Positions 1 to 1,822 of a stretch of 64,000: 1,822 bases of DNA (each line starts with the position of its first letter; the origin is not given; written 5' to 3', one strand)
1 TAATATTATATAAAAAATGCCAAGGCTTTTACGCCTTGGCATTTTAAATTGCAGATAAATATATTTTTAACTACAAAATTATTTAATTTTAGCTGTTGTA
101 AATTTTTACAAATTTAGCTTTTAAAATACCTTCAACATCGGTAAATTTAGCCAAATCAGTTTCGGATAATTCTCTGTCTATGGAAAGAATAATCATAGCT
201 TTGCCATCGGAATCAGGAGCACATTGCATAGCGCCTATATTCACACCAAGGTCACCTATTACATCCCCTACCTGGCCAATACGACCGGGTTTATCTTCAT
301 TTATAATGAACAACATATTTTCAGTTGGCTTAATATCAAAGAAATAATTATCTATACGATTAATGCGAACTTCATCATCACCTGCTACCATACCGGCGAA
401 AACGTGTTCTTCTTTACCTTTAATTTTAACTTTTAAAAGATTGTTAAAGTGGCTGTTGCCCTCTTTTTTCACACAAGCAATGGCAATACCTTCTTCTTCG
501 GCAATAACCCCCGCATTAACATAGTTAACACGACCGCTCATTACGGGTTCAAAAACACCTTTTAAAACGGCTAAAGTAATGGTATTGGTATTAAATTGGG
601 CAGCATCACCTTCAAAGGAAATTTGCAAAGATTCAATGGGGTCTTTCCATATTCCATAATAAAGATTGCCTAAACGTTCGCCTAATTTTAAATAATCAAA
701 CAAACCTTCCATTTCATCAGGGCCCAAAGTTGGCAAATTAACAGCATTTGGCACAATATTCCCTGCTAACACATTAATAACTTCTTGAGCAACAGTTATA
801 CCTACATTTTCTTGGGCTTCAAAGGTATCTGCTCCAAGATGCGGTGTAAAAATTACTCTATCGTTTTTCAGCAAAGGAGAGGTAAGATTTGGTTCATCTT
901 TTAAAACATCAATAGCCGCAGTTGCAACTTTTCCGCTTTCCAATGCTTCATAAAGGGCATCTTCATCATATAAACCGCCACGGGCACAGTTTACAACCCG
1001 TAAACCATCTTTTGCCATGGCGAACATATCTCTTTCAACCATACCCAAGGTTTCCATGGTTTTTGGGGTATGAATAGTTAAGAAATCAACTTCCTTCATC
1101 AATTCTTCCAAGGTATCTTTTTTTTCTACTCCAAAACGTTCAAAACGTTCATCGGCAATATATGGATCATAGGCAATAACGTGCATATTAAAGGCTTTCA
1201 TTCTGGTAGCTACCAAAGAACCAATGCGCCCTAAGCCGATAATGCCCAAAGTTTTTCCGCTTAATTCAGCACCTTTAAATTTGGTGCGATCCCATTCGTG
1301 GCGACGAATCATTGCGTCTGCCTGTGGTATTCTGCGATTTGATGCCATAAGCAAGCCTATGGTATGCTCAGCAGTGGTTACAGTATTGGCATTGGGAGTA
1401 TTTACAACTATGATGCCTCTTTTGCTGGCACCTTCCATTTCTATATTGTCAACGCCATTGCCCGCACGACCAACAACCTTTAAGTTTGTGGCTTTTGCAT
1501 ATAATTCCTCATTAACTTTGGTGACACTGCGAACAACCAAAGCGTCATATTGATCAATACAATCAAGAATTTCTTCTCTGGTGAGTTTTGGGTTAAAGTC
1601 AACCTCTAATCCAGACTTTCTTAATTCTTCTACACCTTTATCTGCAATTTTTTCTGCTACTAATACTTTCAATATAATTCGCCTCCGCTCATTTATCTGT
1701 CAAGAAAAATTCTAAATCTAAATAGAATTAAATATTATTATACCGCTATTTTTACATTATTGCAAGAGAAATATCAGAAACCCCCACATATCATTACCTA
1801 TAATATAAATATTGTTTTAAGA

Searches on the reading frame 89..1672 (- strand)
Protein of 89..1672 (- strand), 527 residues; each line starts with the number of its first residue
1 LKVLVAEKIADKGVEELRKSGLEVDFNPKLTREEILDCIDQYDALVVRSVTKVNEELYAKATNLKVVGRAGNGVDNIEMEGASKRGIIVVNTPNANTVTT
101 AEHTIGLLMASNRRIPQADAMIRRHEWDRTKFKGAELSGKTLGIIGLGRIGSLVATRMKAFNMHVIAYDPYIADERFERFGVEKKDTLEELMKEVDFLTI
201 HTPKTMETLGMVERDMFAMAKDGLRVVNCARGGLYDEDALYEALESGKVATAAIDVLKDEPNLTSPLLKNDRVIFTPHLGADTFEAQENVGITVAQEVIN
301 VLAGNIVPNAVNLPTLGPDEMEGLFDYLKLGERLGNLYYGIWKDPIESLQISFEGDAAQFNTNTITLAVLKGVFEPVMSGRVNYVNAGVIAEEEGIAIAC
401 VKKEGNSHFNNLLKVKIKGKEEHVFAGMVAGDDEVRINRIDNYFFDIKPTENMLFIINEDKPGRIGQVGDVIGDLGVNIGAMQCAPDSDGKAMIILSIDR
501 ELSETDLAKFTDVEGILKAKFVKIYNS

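Call 31: find_encoding_contigs(protein=window:89-1672:-, flank=10000, max_places=4)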
Protein window:89-1672:- (527 aa): 9 contigs read that carry it; 4 places shown.
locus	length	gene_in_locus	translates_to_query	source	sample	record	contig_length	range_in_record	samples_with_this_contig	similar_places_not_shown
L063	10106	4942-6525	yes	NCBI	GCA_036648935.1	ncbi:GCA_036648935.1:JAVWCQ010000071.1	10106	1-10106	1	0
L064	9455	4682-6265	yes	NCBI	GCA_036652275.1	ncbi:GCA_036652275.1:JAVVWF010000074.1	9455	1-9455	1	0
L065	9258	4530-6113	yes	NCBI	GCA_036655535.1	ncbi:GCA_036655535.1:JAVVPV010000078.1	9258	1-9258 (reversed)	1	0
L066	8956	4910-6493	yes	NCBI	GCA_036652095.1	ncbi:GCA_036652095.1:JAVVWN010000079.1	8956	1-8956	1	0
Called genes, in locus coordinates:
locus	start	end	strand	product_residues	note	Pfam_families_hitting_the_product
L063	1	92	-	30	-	PF13451:zf_Tbcl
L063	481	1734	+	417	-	PF00817:IMS, PF11799:IMS_C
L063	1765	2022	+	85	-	-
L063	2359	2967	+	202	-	PF12654:DUF3786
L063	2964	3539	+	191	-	PF12917:YfbR-like, PF13023:HD_3, PF01966:HD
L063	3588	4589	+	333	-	PF01522:Polysacc_deac_1, PF03065:Glyco_hydro_57 (faint)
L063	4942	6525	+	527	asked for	PF00389:2-Hacid_dh, PF02826:2-Hacid_dh_C, PF19304:PGDH_inter, PF01842:ACT (weak)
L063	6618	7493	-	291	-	PF18651:CshA_NR2 (weak), PF26595:A_ENA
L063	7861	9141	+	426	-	PF00709:Adenylsucc_synt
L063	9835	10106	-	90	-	PF00395:SLH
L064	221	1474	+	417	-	PF00817:IMS, PF11799:IMS_C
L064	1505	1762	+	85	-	-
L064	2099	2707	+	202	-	PF12654:DUF3786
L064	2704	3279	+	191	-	PF12917:YfbR-like, PF13023:HD_3, PF01966:HD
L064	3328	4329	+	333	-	PF01522:Polysacc_deac_1, PF03065:Glyco_hydro_57 (faint)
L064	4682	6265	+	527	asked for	PF00389:2-Hacid_dh, PF02826:2-Hacid_dh_C, PF19304:PGDH_inter, PF01842:ACT (weak)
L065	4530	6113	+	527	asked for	PF00389:2-Hacid_dh, PF02826:2-Hacid_dh_C, PF19304:PGDH_inter, PF01842:ACT (weak)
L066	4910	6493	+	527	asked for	PF00389:2-Hacid_dh, PF02826:2-Hacid_dh_C, PF19304:PGDH_inter, PF01842:ACT (weak)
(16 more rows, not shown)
